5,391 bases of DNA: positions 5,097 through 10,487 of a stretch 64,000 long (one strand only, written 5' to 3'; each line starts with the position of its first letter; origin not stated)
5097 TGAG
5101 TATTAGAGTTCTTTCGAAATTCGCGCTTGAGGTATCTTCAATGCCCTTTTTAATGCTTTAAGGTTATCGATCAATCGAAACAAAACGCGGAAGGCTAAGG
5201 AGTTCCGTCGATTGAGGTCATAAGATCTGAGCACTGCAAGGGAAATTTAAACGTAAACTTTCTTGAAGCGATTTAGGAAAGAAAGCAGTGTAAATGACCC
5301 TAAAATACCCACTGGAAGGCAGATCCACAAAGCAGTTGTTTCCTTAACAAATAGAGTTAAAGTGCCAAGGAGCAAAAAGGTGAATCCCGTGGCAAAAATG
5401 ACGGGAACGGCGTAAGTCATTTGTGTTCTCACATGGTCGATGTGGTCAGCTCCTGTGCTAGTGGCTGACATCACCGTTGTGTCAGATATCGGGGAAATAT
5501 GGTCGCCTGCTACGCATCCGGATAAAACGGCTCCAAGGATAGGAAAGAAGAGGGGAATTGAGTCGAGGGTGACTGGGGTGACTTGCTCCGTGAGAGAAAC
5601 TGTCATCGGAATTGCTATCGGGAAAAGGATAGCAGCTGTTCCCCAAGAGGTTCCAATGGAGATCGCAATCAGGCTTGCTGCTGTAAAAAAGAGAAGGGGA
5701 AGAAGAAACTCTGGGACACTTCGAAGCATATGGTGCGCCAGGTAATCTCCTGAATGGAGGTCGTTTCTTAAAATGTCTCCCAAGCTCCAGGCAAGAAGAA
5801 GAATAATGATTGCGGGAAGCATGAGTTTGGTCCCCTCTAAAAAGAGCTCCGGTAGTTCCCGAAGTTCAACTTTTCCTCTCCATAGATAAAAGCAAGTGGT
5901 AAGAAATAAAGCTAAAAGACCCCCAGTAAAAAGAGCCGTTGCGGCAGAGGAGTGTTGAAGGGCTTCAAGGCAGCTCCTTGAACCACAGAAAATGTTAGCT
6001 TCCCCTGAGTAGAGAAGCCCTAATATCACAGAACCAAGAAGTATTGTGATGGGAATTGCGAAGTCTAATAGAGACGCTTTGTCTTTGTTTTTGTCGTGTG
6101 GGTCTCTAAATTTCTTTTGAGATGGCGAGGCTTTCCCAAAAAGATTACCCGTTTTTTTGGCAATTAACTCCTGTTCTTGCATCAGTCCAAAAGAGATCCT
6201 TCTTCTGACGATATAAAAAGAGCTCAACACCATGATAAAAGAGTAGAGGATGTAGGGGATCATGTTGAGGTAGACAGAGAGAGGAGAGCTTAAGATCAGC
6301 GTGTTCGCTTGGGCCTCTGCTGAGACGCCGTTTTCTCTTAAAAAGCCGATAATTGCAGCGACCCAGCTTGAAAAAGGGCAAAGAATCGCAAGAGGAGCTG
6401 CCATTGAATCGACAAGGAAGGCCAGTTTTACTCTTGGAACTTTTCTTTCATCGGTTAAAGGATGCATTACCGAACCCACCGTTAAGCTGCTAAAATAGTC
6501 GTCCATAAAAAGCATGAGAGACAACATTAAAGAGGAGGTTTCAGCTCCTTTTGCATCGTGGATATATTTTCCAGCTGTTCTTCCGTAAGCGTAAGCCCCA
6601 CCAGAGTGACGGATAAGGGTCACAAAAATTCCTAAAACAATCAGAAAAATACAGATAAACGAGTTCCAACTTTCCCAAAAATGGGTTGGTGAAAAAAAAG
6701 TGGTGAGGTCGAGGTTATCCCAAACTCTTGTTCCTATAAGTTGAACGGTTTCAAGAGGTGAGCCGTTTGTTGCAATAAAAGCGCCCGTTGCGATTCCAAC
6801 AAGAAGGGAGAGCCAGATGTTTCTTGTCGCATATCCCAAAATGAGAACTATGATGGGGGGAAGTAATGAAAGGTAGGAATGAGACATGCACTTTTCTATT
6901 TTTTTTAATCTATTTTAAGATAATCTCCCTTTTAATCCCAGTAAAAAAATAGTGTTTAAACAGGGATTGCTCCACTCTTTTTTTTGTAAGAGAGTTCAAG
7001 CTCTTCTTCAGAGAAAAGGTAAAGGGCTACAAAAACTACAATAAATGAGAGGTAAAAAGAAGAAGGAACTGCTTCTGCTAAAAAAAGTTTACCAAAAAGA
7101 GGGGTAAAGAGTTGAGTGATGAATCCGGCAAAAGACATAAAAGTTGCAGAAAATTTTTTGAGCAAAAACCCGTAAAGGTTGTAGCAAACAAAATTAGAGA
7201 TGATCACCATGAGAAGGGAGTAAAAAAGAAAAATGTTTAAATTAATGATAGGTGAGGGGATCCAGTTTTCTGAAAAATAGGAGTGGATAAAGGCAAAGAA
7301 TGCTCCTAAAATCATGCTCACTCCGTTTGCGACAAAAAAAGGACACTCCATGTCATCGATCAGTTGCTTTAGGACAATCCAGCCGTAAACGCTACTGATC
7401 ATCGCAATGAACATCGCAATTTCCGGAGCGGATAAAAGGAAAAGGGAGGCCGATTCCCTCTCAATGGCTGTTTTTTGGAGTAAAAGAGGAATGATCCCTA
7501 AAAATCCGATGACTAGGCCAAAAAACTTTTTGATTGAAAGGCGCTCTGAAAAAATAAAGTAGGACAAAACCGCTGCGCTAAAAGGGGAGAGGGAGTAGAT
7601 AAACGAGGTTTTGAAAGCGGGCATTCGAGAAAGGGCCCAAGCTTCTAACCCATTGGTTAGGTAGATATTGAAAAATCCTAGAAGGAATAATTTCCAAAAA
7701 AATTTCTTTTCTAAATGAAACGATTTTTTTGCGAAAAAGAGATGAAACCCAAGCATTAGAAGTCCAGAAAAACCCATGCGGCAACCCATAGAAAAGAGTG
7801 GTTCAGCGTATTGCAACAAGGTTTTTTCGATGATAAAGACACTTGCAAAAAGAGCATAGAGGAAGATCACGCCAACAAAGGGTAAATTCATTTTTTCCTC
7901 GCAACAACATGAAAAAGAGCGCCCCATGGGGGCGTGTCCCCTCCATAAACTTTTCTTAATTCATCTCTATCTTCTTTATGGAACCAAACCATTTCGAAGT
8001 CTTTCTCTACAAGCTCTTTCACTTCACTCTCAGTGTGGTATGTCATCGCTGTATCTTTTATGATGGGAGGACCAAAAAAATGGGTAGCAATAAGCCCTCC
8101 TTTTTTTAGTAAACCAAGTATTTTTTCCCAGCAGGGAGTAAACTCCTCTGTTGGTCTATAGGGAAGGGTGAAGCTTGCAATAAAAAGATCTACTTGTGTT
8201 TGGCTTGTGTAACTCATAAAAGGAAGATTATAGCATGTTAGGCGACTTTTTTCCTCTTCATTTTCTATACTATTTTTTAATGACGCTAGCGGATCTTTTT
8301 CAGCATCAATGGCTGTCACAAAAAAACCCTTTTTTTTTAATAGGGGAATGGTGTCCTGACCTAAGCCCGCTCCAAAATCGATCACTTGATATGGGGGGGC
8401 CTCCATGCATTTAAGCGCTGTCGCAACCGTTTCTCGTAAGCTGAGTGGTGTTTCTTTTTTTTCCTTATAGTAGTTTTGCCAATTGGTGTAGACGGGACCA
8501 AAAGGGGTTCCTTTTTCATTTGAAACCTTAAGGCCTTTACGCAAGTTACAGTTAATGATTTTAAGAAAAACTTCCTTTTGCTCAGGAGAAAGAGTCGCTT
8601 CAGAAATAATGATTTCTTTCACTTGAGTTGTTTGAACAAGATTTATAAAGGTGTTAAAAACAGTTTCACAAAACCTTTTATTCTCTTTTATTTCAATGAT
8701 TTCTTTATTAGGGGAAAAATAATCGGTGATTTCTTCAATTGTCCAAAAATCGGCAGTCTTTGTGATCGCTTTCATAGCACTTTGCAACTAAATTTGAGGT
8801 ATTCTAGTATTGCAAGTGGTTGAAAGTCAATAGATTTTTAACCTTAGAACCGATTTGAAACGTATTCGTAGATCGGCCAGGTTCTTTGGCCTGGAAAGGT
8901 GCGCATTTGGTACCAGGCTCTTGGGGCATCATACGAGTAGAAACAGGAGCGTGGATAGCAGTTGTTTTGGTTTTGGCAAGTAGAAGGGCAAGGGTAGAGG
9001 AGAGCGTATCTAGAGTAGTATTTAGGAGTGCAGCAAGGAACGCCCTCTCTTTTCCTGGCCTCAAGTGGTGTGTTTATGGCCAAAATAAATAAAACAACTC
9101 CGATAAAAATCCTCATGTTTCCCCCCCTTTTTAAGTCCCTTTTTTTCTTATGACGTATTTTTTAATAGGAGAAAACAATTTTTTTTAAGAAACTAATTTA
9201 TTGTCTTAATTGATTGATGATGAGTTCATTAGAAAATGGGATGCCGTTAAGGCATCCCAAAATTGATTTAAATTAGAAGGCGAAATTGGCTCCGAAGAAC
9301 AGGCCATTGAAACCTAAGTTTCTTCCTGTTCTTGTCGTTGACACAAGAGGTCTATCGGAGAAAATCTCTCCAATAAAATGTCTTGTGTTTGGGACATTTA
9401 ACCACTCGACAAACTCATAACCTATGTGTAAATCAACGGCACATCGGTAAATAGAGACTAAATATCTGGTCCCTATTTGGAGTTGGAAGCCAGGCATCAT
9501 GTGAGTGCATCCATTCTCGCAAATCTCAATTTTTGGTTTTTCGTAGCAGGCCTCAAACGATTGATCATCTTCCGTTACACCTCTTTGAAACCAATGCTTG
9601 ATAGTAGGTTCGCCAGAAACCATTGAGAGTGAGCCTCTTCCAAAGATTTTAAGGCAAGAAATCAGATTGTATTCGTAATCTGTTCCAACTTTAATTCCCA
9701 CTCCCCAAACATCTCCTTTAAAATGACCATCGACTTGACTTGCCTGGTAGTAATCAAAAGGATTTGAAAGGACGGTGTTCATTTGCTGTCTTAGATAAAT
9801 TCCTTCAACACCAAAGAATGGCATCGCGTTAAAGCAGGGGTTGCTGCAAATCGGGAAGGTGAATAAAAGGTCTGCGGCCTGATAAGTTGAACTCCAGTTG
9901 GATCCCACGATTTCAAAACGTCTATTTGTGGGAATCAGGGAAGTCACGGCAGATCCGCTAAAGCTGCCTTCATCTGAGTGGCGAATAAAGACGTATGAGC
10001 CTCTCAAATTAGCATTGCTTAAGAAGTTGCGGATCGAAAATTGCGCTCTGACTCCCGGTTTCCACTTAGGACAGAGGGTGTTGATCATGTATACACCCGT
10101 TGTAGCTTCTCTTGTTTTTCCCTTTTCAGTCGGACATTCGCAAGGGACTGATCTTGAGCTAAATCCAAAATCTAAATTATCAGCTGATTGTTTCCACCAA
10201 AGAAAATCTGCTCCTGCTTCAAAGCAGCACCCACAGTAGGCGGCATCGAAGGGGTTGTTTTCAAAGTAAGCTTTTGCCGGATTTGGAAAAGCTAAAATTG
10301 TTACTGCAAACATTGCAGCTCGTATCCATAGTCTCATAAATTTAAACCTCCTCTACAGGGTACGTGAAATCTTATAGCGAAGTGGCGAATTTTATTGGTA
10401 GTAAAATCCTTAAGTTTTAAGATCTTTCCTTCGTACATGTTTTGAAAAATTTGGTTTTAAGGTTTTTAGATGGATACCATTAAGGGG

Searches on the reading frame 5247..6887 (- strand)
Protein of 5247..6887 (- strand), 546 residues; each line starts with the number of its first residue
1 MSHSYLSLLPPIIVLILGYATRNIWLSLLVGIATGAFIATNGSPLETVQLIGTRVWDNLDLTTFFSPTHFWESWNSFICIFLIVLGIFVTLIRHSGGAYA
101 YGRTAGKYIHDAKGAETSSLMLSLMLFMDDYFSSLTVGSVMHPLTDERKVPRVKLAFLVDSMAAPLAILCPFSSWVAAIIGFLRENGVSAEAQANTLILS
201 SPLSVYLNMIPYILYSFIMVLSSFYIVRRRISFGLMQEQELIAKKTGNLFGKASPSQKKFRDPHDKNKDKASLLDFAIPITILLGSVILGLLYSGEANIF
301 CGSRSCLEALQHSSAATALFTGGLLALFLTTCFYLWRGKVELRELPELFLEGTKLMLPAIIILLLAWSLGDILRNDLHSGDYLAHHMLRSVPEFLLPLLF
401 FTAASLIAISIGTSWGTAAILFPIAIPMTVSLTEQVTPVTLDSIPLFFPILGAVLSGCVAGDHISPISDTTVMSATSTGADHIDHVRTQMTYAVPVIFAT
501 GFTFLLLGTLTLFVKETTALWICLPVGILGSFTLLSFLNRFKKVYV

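Call 84: search_protein_families(library=pfam, proteins=[window:5247-6887:-], max_evalue=0.001)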
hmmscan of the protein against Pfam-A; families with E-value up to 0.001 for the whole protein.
window:5247-6887:- (546 aa): 1 family
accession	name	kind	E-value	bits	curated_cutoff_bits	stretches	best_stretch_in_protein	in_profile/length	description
PF03553.21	Na_H_antiporter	-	7e-44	150.7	23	1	167-508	2-302/303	Na+/H+ antiporter family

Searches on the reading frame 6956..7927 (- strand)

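Call 84: search_protein_families(library=pfam, proteins=[window:6956-7927:-], max_evalue=0.001)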
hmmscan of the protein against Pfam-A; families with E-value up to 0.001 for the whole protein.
window:6956-7927:- (323 aa): 1 family
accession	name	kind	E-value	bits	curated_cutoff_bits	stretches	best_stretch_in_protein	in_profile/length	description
PF00892.27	EamA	-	2.2e-28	99.6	28.2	2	22-146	8-131/135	EamA-like transporter family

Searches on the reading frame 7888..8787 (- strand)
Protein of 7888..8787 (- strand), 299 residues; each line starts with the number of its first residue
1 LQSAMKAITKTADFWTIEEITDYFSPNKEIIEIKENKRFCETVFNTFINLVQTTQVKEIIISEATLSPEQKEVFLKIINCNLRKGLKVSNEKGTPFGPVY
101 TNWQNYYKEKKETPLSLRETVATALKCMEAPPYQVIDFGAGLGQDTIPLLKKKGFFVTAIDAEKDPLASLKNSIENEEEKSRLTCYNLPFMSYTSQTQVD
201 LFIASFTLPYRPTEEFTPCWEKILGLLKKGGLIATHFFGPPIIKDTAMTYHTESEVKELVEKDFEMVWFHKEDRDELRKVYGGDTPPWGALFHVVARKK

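Call 84: search_protein_families(library=pfam, proteins=[window:7888-8787:-], max_evalue=0.001)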
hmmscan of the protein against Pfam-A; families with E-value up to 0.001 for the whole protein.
window:7888-8787:- (299 aa): 4 families
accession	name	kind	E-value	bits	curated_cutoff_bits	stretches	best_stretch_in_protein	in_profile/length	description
PF13649.12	Methyltransf_25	-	1.4e-07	32.5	27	1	135-231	1-97/97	Methyltransferase domain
PF03848.20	TehB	-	2.3e-05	24.4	20.4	1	100-204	2-101/193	Tellurite resistance protein TehB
PF08242.18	Methyltransf_12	-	2.8e-05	25.2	30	1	136-233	1-98/98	Methyltransferase domain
PF13847.12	Methyltransf_31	-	0.00025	21.2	27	1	133-267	5-129/145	Methyltransferase domain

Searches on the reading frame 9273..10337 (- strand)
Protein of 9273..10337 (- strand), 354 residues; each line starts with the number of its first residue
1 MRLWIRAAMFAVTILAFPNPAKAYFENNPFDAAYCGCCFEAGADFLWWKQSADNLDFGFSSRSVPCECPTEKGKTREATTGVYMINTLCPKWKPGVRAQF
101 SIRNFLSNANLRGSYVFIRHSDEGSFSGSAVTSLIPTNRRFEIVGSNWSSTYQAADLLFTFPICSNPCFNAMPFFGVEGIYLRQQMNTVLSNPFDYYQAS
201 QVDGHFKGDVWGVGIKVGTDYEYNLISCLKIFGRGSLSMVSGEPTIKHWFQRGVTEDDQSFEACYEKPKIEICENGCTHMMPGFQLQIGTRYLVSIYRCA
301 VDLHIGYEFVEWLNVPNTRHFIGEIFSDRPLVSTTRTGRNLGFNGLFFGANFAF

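Call 84: search_protein_families(library=pfam, proteins=[window:9273-10337:-], max_evalue=0.001)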
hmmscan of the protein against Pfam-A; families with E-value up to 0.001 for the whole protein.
window:9273-10337:- (354 aa): 1 family
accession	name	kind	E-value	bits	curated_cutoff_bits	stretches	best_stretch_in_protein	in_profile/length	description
PF05150.18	Legionella_OMP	-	1.6e-21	77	25.4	1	39-353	9-280/281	Legionella pneumophila major outer membrane protein precursor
